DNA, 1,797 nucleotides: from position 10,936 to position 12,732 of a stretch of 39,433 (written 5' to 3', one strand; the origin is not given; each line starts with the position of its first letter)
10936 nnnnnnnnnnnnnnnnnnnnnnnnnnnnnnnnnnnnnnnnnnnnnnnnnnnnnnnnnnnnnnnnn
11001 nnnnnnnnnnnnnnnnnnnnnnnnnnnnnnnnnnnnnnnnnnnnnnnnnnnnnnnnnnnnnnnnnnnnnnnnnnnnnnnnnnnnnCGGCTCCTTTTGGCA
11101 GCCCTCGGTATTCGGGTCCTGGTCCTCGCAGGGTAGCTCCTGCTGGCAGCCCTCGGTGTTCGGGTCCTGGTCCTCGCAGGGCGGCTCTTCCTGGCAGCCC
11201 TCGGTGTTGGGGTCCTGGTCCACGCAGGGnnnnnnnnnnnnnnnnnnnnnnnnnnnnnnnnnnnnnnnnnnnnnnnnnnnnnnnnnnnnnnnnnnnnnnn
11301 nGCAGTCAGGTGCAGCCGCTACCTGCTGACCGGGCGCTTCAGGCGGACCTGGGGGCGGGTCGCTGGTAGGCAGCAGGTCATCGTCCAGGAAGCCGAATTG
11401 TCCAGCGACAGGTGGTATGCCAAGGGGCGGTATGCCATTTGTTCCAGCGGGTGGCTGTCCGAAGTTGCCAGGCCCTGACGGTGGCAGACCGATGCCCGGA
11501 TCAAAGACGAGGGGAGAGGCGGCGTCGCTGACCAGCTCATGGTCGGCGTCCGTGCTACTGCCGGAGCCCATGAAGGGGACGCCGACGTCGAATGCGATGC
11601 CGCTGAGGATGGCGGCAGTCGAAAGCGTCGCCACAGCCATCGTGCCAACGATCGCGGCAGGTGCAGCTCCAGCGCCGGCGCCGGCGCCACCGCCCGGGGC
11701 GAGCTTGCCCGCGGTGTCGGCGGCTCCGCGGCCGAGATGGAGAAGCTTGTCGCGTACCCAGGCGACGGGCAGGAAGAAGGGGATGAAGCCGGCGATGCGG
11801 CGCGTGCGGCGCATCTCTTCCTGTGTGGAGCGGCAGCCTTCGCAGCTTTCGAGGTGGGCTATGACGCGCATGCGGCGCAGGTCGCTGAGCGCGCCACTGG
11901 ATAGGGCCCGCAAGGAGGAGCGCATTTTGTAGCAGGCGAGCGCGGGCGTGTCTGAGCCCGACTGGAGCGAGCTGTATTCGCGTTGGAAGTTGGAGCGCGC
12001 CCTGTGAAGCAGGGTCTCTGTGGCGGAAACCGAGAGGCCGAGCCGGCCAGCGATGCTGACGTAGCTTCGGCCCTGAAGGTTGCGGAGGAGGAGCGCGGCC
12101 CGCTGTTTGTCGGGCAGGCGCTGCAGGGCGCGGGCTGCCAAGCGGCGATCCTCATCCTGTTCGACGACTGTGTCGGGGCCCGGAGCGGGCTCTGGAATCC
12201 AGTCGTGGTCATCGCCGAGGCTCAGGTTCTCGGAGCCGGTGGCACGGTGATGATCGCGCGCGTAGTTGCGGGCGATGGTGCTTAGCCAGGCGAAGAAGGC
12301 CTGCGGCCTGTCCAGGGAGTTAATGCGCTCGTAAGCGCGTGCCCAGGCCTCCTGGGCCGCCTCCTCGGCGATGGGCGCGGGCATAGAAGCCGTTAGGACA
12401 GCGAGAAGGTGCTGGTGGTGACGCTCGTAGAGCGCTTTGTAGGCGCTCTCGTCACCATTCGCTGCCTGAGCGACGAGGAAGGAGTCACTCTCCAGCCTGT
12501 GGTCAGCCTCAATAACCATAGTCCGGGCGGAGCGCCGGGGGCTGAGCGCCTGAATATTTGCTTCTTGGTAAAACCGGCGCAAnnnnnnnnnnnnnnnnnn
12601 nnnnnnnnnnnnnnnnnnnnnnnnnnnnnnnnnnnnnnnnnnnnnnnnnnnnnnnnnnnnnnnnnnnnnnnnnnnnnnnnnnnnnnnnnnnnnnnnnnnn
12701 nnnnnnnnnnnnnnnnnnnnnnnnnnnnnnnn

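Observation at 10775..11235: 48-bp tandem repeats encoding a 16-aa two-cysteine module (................)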

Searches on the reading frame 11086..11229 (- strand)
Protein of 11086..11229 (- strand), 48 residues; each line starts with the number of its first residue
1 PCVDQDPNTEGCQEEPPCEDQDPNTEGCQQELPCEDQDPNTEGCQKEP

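Call 53: find_homologous_proteins(query=A2, max_evalue=0.01)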
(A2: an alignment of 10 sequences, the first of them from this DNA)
Query A2 (10 sequences) (48 aa, profile of the alignment): 1 proteins with E <= 0.01 among 460 candidates.
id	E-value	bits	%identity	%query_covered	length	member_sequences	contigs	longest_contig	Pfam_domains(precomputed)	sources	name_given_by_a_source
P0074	5.1e-10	57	42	69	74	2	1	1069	-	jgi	jgi:hypothetical protein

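Call 68: search_solved_structures(query=A2, max_evalue=10, show_alignments=3)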
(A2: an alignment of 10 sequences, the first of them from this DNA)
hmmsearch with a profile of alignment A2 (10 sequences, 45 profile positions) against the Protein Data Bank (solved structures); distinct sequences matched with E-value up to 10: 3.
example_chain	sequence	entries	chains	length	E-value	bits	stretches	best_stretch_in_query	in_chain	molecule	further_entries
6kez_M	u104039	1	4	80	0.52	13.8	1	15-29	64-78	Calvin cycle protein CP12-2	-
3qv1_G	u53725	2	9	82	0.57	13.7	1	15-29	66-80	CP12 protein | Photosyntetic glyceraldehyde-3-phosphate dehydrogenase (a4 isoform)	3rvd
2lj9_A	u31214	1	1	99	1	12.9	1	15-29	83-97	CP12 domain-containing protein 2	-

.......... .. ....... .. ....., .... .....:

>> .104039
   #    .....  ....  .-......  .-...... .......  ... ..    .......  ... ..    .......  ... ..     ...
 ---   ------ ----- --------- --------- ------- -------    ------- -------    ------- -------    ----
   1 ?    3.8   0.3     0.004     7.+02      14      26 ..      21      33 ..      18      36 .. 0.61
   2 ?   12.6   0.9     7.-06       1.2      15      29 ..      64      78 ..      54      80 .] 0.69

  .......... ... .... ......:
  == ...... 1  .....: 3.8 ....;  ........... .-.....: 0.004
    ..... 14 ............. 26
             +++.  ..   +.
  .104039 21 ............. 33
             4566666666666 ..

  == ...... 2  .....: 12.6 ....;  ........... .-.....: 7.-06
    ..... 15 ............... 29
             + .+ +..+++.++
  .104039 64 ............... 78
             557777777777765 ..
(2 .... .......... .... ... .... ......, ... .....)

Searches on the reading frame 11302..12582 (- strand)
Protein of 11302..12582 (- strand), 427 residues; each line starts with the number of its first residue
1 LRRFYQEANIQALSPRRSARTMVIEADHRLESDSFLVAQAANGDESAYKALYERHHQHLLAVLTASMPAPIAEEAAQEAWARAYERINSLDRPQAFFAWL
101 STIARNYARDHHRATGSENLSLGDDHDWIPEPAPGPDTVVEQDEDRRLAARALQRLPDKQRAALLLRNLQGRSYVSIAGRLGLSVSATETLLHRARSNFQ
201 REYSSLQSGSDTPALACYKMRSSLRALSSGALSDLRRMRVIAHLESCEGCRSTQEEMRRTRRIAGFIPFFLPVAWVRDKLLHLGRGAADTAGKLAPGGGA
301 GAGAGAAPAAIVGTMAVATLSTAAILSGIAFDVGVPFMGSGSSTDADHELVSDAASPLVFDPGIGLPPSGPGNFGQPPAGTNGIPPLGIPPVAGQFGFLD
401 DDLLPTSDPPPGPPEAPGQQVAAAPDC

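Call 23: find_homologous_proteins(query=window:11302-12582:-, max_evalue=1e-10)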
Query seq(427 aa) (427 aa): 66 proteins with E <= 1e-10 among 8000 candidates.
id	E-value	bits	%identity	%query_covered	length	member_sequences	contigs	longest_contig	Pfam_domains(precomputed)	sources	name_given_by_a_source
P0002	3.1e-266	901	100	95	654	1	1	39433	PF07638.18,PF04545.23,PF04542.21,PF08281.19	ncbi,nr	ncbi:MAG TPA: sigma-70 family RNA polymerase sigma factor [Dehalococcoidia bacterium]|nr:sigma-70 fa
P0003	2.3e-202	690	81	90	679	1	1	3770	PF13490.12,PF07638.18,PF04545.23,PF04542.21,PF08281.19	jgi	jgi:RNA polymerase sigma factor (sigma-70 family)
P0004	6.9e-107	376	55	78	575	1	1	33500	PF07638.18,PF04545.23,PF04542.21,PF08281.19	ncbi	ncbi:MAG: sigma-70 family RNA polymerase sigma factor, partial [Dehalococcoidia bacterium]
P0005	1.3e-22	98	33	54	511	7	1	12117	PF13490.12,PF22233.3,PF04545.23,PF04542.21,PF08281.19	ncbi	ncbi:MAG: sigma-70 family RNA polymerase sigma factor [Gaiellaceae bacterium]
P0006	8.7e-21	92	32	62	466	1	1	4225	PF04542.21,PF08281.19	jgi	jgi:RNA polymerase sigma factor (sigma-70 family)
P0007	1.7e-20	91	30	60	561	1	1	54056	PF04545.23,PF04542.21,PF08281.19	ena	-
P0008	3.9e-20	90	30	54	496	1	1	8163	PF04545.23,PF04542.21,PF08281.19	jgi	jgi:RNA polymerase sigma factor (sigma-70 family)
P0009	9.4e-20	89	31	57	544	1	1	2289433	PF07638.18,PF04545.23,PF04542.21,PF08281.19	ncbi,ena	-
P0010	9.8e-20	89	33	59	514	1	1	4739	PF04545.23,PF04542.21,PF08281.19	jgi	jgi:RNA polymerase sigma factor (sigma-70 family)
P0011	2.0e-19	88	32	57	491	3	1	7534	PF07638.18,PF22233.3,PF04542.21,PF08281.19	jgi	jgi:RNA polymerase sigma factor (sigma-70 family)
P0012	2.1e-19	88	29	56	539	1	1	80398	PF04542.21,PF08281.19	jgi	jgi:RNA polymerase sigma factor (sigma-70 family)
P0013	3.8e-19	87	31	59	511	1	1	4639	PF04542.21,PF08281.19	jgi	jgi:RNA polymerase sigma factor (sigma-70 family)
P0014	5.8e-19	86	32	59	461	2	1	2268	PF22233.3,PF04542.21,PF08281.19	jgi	jgi:RNA polymerase sigma factor (sigma-70 family)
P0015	6.7e-19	86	29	55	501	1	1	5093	PF07638.18,PF04545.23,PF04542.21,PF08281.19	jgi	jgi:RNA polymerase sigma factor (sigma-70 family)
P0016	1.2e-18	85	28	56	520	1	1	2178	PF04545.23,PF04542.21,PF08281.19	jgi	-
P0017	1.3e-18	85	33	59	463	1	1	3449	PF22233.3,PF04542.21,PF08281.19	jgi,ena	-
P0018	1.4e-18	85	34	56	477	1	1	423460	PF04545.23,PF04542.21,PF08281.19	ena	-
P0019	1.8e-18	85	33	56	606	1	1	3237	PF04545.23,PF04542.21,PF08281.19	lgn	-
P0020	2.0e-18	84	31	59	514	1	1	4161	PF04545.23,PF04542.21,PF08281.19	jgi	jgi:RNA polymerase sigma factor (sigma-70 family)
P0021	2.1e-18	84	29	57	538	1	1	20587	PF07638.18,PF04545.23,PF04542.21,PF08281.19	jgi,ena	-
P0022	2.4e-18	84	28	58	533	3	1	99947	PF04542.21,PF08281.19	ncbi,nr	ncbi:MAG TPA: RNA polymerase sigma factor [Solirubrobacterales bacterium]|nr:RNA polymerase sigma fa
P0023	2.4e-18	84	29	55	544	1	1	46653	PF04545.23,PF04542.21,PF08281.19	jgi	jgi:RNA polymerase sigma factor (sigma-70 family)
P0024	2.9e-18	84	32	58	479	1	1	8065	PF04545.23,PF04542.21,PF08281.19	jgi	jgi:RNA polymerase sigma factor (sigma-70 family)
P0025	4.7e-18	83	30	57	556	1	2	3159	PF07638.18,PF04545.23,PF04542.21,PF08281.19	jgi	jgi:RNA polymerase sigma factor (sigma-70 family)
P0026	6.1e-18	83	28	58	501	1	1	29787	PF04545.23,PF04542.21,PF08281.19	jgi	jgi:RNA polymerase sigma factor (sigma-70 family)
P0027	1.2e-17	82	28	58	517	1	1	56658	PF04542.21,PF08281.19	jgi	jgi:RNA polymerase sigma factor (sigma-70 family)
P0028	1.7e-17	81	29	56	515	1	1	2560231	PF04545.23,PF04542.21,PF08281.19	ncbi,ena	-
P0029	1.8e-17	81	29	56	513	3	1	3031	PF04545.23,PF04542.21,PF08281.19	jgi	-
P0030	4.4e-17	80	30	59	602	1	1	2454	PF04545.23,PF04542.21,PF08281.19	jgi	jgi:RNA polymerase sigma factor (sigma-70 family)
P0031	7.2e-17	79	29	56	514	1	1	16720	PF04545.23,PF04542.21,PF08281.19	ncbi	ncbi:MAG: sigma-70 family RNA polymerase sigma factor [Solirubrobacterales bacterium]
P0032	7.7e-17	79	28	56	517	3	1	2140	PF04542.21,PF08281.19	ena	-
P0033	9.4e-17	79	32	59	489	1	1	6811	PF22233.3,PF04542.21,PF08281.19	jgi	jgi:RNA polymerase sigma factor (sigma-70 family)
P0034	1.0e-16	79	28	56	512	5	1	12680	PF04545.23,PF04542.21,PF08281.19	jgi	jgi:RNA polymerase sigma factor (sigma-70 family)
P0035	1.5e-16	78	32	60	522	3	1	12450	PF04542.21,PF08281.19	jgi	jgi:RNA polymerase sigma factor (sigma-70 family)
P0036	1.5e-16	78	29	56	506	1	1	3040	PF04545.23,PF04542.21,PF08281.19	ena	-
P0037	1.6e-16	78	29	56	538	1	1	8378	PF04542.21,PF08281.19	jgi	jgi:RNA polymerase sigma factor (sigma-70 family)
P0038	1.9e-16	78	29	56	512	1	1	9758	PF04545.23,PF04542.21,PF08281.19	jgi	jgi:RNA polymerase sigma factor (sigma-70 family)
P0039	2.1e-16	78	28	56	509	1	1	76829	PF04545.23,PF04542.21,PF08281.19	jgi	jgi:RNA polymerase sigma factor (sigma-70 family)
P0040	2.2e-16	78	34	56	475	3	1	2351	PF04545.23,PF04542.21,PF08281.19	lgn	-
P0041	2.7e-16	77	28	56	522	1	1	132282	PF04545.23,PF04542.21,PF08281.19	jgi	jgi:RNA polymerase sigma factor (sigma-70 family)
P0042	2.9e-16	77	30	59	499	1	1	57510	PF07638.18,PF04545.23,PF04542.21,PF08281.19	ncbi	-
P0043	3.1e-16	77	32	57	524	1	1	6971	PF04542.21,PF08281.19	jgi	jgi:RNA polymerase sigma factor (sigma-70 family)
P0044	5.5e-16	76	40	38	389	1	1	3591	PF04545.23,PF04542.21,PF08281.19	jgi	jgi:RNA polymerase sigma-70 factor, ECF subfamily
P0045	6.5e-16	76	29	58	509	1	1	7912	PF04542.21,PF08281.19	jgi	jgi:RNA polymerase sigma factor (sigma-70 family)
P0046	2.8e-15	74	28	56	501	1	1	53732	PF04545.23,PF04542.21,PF08281.19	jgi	jgi:RNA polymerase sigma factor (sigma-70 family)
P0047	4.6e-15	73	29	56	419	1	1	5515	PF04545.23,PF04542.21,PF08281.19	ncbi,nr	ncbi:MAG: sigma-70 family RNA polymerase sigma factor, partial [Actinomycetota bacterium]|nr:sigma-7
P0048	4.9e-15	73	28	55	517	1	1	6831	PF04545.23,PF04542.21,PF08281.19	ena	-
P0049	6.5e-15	73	28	56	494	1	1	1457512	PF04545.23,PF04542.21,PF08281.19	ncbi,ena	-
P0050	1.6e-14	72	32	40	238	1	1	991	PF04545.23,PF04542.21,PF08281.19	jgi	jgi:RNA polymerase sigma-70 factor (ECF subfamily)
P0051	3.6e-14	70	30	55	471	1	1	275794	PF13490.12,PF04545.23,PF04542.21,PF08281.19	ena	-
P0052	3.7e-14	70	34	56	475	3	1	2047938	PF04545.23,PF04542.21,PF08281.19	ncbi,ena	-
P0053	4.3e-14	70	28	56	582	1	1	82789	PF04545.23,PF04542.21,PF08281.19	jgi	jgi:RNA polymerase sigma factor (sigma-70 family)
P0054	1.2e-13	69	28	60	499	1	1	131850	PF04542.21,PF08281.19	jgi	jgi:RNA polymerase sigma factor (sigma-70 family)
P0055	2.0e-13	68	28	69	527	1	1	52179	PF04545.23,PF04542.21,PF08281.19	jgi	jgi:RNA polymerase sigma factor (sigma-70 family)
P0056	3.2e-13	67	41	38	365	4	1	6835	PF07638.18,PF04545.23,PF04542.21,PF08281.19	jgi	jgi:RNA polymerase sigma-70 factor (ECF subfamily)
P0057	3.9e-13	67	34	56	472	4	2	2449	PF04545.23,PF04542.21,PF08281.19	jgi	jgi:RNA polymerase sigma factor (sigma-70 family)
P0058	9.6e-13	66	35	45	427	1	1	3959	PF04545.23,PF04542.21,PF08281.19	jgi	jgi:RNA polymerase sigma factor (sigma-70 family)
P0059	3.0e-12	64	34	52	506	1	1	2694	PF04542.21,PF08281.19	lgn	-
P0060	3.3e-12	64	35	45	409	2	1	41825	PF04545.23,PF04542.21,PF08281.19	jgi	jgi:RNA polymerase sigma factor (sigma-70 family)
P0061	5.2e-12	63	27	53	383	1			PF13490.12,PF04542.21,PF08281.19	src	-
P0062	1.9e-11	62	32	44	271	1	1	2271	PF07638.18,PF04545.23,PF04542.21,PF08281.19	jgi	jgi:RNA polymerase sigma-70 factor (ECF subfamily)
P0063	3.0e-11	61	28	56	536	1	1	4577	PF04545.23,PF04542.21,PF08281.19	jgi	jgi:RNA polymerase sigma factor (sigma-70 family)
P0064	3.5e-11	61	27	64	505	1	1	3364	PF04542.21,PF08281.19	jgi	-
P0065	3.6e-11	61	28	49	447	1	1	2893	PF04545.23,PF04542.21,PF08281.19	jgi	jgi:RNA polymerase sigma factor (sigma-70 family)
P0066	4.4e-11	60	30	53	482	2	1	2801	PF13490.12,PF04542.21,PF08281.19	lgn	-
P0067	8.9e-11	59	29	56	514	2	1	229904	PF04545.23,PF04542.21,PF08281.19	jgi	-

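Call 25: find_encoding_contigs(protein=P0003, flank=10000)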
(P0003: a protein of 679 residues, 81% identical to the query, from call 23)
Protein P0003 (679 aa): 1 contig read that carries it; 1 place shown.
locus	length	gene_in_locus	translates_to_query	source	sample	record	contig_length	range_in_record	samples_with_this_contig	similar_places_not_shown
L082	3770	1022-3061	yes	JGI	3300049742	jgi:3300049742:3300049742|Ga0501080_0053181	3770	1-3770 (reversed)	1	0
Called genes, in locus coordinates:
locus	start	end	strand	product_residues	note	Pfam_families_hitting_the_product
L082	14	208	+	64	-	PF00572:Ribosomal_L13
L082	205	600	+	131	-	PF00380:Ribosomal_S9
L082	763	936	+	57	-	-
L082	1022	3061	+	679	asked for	PF07638:Sigma70_ECF (weak), PF04542:Sigma70_r2, PF08281:Sigma70_r4_2, PF04545:Sigma70_r4 (weak), PF13490:zf-HC2 (faint)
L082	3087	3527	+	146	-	-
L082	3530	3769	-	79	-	?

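Call 26: find_encoding_contigs(protein=P0004, flank=10000)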
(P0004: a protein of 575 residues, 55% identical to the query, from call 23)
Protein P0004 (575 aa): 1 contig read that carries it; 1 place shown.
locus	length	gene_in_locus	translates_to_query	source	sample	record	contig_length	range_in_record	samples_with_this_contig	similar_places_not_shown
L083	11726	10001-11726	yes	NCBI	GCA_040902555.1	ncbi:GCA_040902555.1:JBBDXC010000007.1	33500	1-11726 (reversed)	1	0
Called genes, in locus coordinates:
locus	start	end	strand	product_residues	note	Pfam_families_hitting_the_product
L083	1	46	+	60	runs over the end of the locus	PF00327:Ribosomal_L30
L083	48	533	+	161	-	PF00828:Ribosomal_L27A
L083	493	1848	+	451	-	PF00344:SecY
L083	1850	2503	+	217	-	PF00406:ADK, PF13207:AAA_17, PF13238:AAA_18 (weak), PF05191:ADK_lid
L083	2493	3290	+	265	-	PF00557:Peptidase_M24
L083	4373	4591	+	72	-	PF01176:eIF-1a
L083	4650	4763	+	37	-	PF00444:Ribosomal_L36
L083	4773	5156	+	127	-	PF00416:Ribosomal_S13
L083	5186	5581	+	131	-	PF00411:Ribosomal_S11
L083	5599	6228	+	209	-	PF00163:Ribosomal_S4, PF01479:S4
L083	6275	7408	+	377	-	PF01193:RNA_pol_L, PF01000:RNA_pol_A_bac, PF03118:RNA_pol_A_CTD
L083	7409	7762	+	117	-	PF01196:Ribosomal_L17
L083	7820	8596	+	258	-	PF01416:PseudoU_synth_1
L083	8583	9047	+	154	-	PF00572:Ribosomal_L13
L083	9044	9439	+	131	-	PF00380:Ribosomal_S9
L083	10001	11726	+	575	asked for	PF07638:Sigma70_ECF (weak), PF04542:Sigma70_r2, PF08281:Sigma70_r4_2, PF04545:Sigma70_r4 (weak)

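Call 27: find_encoding_contigs(protein=P0002, flank=10000)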
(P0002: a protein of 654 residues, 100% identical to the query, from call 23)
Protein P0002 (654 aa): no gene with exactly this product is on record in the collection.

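Call 49: search_protein_families(library=pfam, proteins=[P0003], max_evalue=10)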
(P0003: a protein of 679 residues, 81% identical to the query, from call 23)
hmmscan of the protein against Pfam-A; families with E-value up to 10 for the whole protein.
P0003 (679 aa): 7 families
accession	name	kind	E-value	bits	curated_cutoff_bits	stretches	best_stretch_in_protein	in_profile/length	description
PF08281.18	Sigma70_r4_2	-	9.8e-13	48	25.7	1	130-175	6-51/54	Sigma-70, region 4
PF04542.20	Sigma70_r2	-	1.1e-12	48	24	1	30-95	1-69/71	Sigma-70 region 2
PF04545.22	Sigma70_r4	-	2.5e-07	30.5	24.1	1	131-175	1-45/50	Sigma-70, region 4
PF07638.17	Sigma70_ECF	-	1.3e-06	28.9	21.1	1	13-183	5-184/185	ECF sigma factor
PF13490.11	zf-HC2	-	2e-05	25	22.2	1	203-230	8-35/35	Putative zinc-finger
PF20432.4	Xre-like-HTH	-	0.1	13.3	25.8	1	140-180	2-42/63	Antitoxin Xre-like helix-turn-helix domain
PF13384.12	HTH_23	-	0.12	12.7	24.6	1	138-173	5-40/50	Homeodomain-like domain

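Call 80: search_protein_families(library=pfam, proteins=[L082:3087-3524:+], max_evalue=10)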
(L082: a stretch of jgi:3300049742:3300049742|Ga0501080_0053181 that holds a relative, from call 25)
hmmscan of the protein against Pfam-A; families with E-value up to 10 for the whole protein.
L082:3087-3524:+ (146 aa): 3 families
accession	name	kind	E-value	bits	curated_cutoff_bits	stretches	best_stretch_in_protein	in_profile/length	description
PF18896.5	SLT_3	-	8.7e-05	23.3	27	1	70-136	12-87/89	Lysozyme like domain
PF06737.19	Transglycosylas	-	0.0075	17.3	27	1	76-104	8-35/77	Transglycosylase-like domain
PF01464.25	SLT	-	0.018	15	21.3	1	78-126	20-74/117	Transglycosylase SLT domain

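Call 90: predict_structure(alignment_id=A7)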
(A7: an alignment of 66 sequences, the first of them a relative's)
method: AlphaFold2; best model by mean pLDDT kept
length: 654 residues; sequences in the alignment: 66
mean_pLDDT: 59.9   pTM: 0.36
mean pLDDT of the five models: 59.9, 58.5, 58.1, 55.1, 54.8
residues with pLDDT >= 90: 132; 70-90: 74; 50-70: 120; < 50: 328
segments of 3 or more residues with pLDDT < 50: 99-113, 269-346, 358-385, 398-403, 409-435, 437-446, 451-453, 457-462, 489-492, 494-505, 515-517, 519-522, 524-529, 534-537, 549-555, 557-560, 564-569, 572-590, 593-644
pLDDT, mean of each block of 10 residues (from residue 1): 70 94 95 97 93 96 91 87 91 67 37 56 84 97 95 97 98 95 78 71 85 84 88 90 65 63 55 43 42 39 35 35 39 37 43 48 45 40 49 50 46 40 40 46 40 45 47 52 49 45 54 50 47 49 48 45 47 46 42 44 41 38 37 44 48 53
secondary structure, 60 per line:
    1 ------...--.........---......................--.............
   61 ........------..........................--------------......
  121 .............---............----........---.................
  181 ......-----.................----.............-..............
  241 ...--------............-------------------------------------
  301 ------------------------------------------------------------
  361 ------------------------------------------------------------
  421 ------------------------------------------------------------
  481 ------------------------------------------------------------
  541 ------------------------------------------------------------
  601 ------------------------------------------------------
elements in order (helices of 4 or more, strands of 3 or more residues): H12-20 H24-45 H48-68 H75-100 H115-133 H137-148 H153-160 H164-186 H192-208 H213-225 H227-243 H252-263
